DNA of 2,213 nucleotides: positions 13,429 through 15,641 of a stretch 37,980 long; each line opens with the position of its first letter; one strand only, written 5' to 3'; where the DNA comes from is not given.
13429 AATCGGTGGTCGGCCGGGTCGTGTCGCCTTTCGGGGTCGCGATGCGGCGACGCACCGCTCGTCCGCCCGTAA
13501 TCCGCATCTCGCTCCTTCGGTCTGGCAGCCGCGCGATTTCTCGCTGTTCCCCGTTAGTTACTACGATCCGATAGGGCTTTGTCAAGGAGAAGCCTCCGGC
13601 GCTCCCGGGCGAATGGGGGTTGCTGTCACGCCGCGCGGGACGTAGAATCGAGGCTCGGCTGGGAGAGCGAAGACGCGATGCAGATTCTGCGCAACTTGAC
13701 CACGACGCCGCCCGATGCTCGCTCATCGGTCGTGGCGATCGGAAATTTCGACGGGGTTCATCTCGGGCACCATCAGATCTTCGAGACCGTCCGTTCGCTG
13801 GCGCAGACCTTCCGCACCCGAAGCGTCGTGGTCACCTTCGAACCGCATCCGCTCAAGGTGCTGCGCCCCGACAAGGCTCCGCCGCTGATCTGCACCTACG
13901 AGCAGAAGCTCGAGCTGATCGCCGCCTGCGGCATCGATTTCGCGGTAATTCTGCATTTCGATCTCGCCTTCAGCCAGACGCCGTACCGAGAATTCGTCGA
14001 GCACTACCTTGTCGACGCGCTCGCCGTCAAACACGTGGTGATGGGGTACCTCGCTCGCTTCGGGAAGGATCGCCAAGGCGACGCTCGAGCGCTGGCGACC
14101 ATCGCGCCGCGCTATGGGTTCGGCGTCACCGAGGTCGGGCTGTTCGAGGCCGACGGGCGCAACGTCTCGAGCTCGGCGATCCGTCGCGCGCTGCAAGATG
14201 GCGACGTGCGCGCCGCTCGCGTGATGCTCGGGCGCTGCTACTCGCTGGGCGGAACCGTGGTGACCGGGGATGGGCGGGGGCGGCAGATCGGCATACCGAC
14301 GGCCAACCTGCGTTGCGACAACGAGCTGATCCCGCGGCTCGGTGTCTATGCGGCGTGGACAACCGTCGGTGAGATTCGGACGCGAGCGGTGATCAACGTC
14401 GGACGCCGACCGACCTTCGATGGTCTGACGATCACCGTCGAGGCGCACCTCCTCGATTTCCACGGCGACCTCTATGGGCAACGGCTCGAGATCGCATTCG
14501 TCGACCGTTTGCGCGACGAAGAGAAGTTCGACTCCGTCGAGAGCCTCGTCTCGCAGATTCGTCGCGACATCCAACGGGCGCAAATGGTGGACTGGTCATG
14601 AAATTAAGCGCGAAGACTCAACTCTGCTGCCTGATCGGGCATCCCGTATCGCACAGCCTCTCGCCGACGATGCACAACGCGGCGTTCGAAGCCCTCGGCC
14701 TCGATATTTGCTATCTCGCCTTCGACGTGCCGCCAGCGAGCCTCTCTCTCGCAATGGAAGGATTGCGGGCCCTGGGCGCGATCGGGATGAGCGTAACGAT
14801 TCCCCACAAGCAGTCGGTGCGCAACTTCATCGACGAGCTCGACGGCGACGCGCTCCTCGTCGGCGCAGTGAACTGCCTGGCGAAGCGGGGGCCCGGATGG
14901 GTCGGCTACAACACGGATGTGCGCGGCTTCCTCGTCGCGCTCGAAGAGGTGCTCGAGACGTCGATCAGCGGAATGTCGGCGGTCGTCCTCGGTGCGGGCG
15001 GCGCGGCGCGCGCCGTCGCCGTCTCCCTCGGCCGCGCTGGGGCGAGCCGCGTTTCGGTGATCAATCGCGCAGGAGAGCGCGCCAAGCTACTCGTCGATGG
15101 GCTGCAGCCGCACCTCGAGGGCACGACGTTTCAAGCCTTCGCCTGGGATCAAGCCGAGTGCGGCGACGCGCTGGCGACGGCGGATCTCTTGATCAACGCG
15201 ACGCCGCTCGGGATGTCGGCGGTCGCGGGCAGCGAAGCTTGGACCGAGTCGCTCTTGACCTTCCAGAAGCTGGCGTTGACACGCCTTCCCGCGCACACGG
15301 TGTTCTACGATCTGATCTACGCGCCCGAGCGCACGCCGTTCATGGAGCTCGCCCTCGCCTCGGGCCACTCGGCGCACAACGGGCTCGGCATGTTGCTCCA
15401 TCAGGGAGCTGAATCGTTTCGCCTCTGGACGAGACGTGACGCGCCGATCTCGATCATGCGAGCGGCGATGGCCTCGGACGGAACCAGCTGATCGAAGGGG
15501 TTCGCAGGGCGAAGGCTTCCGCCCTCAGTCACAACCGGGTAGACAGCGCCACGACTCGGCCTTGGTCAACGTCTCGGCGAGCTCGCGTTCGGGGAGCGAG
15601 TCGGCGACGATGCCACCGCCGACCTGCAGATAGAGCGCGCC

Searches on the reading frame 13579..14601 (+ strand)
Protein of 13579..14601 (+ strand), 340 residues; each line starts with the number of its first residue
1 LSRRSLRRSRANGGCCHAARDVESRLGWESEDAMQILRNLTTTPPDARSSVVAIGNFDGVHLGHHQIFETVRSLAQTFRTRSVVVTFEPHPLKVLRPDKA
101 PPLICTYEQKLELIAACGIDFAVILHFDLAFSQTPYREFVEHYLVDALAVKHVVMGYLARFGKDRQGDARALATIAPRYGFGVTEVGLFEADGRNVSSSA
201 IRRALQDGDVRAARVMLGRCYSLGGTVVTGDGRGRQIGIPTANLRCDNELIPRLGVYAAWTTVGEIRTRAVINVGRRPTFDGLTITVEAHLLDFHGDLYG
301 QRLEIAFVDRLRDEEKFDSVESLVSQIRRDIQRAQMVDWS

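Call 61: search_protein_families(library=pfam, proteins=[window:13579-14601:+], max_evalue=0.001)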
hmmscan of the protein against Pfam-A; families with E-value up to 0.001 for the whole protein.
window:13579-14601:+ (340 aa): 3 families
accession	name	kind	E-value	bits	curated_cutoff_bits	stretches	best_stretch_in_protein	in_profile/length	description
PF06574.18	FAD_syn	-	4.9e-48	163.4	27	1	46-199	4-157/158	FAD synthetase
PF01687.23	Flavokinase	-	9.2e-43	145.8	19.6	1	217-335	1-121/124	Riboflavin kinase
PF01467.32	CTP_transf_like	-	8.3e-05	23.2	21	1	53-203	2-132/133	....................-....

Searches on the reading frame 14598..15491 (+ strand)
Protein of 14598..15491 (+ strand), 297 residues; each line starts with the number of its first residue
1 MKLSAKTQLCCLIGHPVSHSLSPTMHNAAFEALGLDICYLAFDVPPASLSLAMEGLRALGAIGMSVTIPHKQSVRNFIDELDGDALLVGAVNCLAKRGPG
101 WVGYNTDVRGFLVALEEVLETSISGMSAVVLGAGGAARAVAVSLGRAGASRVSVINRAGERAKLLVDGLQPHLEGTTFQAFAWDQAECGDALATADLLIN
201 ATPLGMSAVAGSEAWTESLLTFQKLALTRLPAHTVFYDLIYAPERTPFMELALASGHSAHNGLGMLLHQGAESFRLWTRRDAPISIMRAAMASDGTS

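Call 61: search_protein_families(library=pfam, proteins=[window:14598-15491:+], max_evalue=0.001)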
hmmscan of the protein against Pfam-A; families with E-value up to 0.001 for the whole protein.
window:14598-15491:+ (297 aa): 3 families
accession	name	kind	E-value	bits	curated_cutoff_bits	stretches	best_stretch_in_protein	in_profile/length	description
PF08501.16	Shikimate_dh_N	-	5.4e-28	97.5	27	1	12-94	1-83/83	Shikimate dehydrogenase substrate binding domain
PF18317.6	SDH_C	-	6.5e-13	48.6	25.8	1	262-291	1-30/31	Shikimate 5'-dehydrogenase C-terminal domain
PF01488.26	Shikimate_DH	-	1.2e-06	29.1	24.3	1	122-202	9-83/138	Shikimate / quinate 5-dehydrogenase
